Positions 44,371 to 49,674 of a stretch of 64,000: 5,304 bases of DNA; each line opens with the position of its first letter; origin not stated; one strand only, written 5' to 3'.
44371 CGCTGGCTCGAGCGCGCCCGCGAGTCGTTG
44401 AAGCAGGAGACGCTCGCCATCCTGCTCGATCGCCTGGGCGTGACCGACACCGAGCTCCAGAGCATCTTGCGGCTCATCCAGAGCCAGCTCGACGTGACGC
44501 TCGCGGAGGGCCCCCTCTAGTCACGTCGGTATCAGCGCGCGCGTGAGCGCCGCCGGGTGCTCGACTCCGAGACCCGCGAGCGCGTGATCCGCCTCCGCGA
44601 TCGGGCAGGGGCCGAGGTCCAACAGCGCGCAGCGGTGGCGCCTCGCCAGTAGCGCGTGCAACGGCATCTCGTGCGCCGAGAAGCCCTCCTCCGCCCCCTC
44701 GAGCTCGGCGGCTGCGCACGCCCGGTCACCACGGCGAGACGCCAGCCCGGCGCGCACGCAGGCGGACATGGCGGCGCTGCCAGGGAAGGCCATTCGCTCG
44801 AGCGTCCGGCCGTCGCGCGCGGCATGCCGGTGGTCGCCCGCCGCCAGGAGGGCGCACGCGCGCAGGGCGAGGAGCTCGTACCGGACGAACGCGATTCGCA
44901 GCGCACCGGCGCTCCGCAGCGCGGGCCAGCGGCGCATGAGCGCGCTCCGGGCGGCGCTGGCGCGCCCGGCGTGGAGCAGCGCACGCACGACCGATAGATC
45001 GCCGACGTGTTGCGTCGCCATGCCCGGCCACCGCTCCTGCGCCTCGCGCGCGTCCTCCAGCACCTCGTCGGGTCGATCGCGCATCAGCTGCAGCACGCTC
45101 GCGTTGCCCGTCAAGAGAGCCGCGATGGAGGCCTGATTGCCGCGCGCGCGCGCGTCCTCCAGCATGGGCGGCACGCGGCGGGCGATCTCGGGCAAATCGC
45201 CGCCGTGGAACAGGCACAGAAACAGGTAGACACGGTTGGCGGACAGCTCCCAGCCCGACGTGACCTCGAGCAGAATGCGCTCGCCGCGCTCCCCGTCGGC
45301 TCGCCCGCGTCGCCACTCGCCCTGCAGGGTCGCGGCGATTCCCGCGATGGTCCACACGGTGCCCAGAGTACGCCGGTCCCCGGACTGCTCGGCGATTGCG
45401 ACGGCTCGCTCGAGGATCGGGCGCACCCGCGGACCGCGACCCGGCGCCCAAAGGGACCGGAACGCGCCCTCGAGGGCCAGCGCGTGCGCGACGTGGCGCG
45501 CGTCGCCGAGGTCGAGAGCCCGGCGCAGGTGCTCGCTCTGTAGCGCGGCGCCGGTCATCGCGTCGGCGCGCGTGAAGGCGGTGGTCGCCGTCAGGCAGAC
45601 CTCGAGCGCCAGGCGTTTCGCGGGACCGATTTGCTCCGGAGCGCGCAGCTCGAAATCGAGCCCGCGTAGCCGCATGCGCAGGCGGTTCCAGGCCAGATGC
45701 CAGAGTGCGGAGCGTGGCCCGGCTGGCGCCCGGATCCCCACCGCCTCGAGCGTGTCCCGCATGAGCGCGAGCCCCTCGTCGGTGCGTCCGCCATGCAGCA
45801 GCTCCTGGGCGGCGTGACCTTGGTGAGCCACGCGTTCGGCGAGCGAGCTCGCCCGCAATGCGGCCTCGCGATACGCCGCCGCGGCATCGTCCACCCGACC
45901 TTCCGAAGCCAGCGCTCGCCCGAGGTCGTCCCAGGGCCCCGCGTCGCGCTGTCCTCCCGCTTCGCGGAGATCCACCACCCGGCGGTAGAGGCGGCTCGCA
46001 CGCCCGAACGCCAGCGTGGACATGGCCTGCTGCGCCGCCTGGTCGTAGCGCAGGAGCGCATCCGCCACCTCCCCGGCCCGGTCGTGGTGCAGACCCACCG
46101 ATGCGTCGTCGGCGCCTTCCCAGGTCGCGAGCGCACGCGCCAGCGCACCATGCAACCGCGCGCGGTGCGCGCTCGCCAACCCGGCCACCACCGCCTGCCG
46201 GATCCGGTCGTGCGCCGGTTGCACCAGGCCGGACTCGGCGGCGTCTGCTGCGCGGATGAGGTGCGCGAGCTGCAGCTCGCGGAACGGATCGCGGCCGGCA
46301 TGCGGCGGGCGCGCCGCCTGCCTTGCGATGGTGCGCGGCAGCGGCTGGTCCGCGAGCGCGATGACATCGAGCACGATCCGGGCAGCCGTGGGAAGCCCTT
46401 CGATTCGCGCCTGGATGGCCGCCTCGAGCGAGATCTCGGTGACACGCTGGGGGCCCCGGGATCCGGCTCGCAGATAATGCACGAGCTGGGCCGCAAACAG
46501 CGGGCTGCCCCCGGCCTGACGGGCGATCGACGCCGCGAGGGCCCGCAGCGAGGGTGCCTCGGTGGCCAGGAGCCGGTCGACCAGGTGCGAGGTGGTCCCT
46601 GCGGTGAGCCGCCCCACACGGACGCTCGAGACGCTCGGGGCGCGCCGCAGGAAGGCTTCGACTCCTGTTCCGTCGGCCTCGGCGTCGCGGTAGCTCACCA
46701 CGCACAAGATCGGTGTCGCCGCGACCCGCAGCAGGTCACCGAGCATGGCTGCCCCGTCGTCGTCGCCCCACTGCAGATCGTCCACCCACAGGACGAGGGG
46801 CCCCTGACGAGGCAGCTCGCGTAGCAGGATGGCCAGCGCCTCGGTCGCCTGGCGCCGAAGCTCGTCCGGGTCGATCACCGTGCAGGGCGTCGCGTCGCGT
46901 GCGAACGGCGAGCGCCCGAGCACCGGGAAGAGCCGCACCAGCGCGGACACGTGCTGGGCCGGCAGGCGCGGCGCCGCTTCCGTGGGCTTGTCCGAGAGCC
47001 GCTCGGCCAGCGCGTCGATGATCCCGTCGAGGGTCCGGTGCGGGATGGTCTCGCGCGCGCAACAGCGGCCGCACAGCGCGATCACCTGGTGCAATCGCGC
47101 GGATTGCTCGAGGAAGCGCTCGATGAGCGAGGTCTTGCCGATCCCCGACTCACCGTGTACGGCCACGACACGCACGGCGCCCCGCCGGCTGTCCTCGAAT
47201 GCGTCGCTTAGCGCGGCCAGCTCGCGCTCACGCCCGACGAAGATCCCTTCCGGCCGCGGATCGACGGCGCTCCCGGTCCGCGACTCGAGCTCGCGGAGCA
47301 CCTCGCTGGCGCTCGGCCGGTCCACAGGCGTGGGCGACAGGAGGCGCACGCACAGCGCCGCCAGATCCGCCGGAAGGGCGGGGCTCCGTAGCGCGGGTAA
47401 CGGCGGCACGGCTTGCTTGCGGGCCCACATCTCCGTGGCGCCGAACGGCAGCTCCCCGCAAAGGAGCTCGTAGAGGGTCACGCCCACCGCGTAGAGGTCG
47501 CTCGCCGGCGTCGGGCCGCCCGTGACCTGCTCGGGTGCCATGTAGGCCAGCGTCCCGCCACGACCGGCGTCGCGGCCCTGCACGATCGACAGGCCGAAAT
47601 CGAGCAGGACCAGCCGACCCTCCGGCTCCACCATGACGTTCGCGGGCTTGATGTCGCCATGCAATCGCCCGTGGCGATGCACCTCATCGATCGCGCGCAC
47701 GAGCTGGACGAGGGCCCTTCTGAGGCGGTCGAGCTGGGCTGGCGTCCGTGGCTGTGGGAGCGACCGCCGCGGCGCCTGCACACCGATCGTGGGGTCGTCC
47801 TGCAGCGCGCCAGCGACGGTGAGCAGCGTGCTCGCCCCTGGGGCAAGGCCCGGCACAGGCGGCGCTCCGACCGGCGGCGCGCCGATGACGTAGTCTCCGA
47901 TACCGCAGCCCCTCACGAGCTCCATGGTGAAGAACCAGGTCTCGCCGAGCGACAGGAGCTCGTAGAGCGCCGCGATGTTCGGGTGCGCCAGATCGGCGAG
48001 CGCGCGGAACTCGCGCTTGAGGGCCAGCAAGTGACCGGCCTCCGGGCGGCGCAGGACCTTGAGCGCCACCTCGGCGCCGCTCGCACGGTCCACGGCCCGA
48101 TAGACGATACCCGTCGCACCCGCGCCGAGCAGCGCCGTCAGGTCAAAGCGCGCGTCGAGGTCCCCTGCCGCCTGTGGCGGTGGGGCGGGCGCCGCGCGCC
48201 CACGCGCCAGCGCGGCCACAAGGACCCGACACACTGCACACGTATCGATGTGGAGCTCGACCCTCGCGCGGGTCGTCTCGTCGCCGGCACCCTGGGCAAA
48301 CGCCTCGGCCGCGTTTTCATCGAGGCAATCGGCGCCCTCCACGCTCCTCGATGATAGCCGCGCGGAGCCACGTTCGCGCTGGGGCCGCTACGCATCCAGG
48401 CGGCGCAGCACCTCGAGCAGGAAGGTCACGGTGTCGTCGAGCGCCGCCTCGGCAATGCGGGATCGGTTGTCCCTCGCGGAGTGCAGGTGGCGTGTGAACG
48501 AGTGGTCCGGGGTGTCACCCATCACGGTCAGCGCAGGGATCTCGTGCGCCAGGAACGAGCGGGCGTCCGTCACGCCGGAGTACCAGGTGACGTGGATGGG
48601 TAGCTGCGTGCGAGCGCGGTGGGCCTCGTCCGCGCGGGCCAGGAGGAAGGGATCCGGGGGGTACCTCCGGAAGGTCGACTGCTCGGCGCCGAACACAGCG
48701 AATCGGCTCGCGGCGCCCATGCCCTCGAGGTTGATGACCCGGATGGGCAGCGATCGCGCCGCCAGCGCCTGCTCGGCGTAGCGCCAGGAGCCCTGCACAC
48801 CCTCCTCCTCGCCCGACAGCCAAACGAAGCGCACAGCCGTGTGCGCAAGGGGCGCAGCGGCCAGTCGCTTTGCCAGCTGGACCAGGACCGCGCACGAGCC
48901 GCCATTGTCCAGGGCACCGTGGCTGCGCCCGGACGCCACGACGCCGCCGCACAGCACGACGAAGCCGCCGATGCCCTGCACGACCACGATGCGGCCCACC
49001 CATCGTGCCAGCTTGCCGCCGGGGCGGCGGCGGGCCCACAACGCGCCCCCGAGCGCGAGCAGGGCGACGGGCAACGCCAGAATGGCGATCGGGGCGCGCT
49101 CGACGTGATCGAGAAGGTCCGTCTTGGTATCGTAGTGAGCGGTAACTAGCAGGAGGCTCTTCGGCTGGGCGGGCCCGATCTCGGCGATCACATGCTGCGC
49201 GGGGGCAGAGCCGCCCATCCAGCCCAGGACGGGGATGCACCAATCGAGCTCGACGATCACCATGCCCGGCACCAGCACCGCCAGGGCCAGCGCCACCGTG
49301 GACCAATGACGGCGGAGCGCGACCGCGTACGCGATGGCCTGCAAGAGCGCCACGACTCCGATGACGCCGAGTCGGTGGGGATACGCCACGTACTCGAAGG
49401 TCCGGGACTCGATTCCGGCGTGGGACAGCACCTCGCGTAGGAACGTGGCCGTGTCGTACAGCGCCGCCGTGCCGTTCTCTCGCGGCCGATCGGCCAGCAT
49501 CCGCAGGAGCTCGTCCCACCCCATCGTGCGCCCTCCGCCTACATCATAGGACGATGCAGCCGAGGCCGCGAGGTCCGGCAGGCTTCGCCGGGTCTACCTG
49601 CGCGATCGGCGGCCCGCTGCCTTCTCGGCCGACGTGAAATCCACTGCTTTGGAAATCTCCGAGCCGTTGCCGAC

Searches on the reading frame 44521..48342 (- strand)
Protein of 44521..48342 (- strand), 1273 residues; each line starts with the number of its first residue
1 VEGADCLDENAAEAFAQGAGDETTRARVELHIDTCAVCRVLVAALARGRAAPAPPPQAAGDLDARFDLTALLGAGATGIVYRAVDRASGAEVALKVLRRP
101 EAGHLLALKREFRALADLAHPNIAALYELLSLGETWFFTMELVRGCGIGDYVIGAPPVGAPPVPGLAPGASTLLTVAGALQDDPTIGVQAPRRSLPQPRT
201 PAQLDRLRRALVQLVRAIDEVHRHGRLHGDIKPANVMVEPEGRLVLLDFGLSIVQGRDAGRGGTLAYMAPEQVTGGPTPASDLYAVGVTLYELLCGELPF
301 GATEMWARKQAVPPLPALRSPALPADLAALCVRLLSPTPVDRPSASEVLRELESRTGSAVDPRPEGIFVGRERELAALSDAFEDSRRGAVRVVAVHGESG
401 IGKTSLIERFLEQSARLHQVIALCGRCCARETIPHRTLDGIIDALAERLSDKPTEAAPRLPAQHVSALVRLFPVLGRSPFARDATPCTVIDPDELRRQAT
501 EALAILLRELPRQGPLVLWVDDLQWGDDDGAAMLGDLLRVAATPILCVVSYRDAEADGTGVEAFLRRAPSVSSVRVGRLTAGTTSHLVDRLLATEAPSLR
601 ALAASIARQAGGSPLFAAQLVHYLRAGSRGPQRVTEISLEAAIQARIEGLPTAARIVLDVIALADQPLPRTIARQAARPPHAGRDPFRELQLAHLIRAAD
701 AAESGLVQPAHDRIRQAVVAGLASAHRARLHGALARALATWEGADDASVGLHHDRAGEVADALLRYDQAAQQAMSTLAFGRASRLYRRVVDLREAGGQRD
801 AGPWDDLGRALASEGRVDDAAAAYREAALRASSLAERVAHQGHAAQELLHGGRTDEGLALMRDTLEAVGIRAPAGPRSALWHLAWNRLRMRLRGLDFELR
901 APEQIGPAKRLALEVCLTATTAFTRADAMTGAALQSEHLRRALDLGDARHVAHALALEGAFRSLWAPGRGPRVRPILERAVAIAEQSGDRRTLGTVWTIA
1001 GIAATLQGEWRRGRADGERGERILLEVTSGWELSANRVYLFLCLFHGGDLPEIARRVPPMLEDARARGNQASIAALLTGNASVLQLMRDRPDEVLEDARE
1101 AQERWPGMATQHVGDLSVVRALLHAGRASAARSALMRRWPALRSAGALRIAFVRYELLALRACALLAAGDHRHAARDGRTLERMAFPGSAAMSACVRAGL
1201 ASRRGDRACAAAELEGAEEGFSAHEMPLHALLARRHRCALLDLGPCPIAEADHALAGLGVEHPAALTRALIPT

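Call 4: search_protein_families(library=pfam, proteins=[window:44521-48342:-])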
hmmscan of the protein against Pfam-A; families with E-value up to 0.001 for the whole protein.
window:44521-48342:- (1273 aa): 6 families
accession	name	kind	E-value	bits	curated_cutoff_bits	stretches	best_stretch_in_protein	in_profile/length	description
PF00069.31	Pkinase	-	7.3e-34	117.8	31.7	2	202-350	95-259/263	Protein kinase domain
PF13191.12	AAA_16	-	1.9e-24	87.5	32.6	1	368-547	2-165/167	AAA ATPase domain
PF07714.23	PK_Tyr_Ser-Thr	-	4.7e-20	72.4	23.1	1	68-352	3-258/258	Protein tyrosine and serine/threonine kinase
PF03109.22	ABC1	-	1.2e-06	28.3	22.9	1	210-252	174-214/244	ABC1 atypical kinase-like domain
PF13401.12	AAA_22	-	3.6e-06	27.7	27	1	391-537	6-104/130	AAA domain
PF20703.3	nSTAND1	-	4.4e-05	23.7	27.1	1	364-410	12-53/379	Novel STAND NTPase 1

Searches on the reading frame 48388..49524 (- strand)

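Call 74: search_protein_families(library=pfam, proteins=[window:48388-49524:-], max_evalue=0.001)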
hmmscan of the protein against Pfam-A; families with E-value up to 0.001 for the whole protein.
window:48388-49524:- (378 aa): 2 families
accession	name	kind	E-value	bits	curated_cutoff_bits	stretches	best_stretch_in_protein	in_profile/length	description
PF04389.22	Peptidase_M28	-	5.6e-24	85.4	21.3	1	201-370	27-190/193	Peptidase family M28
PF01546.33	Peptidase_M20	-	0.00034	21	24.6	1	202-374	29-205/206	Peptidase family M20/M25/M40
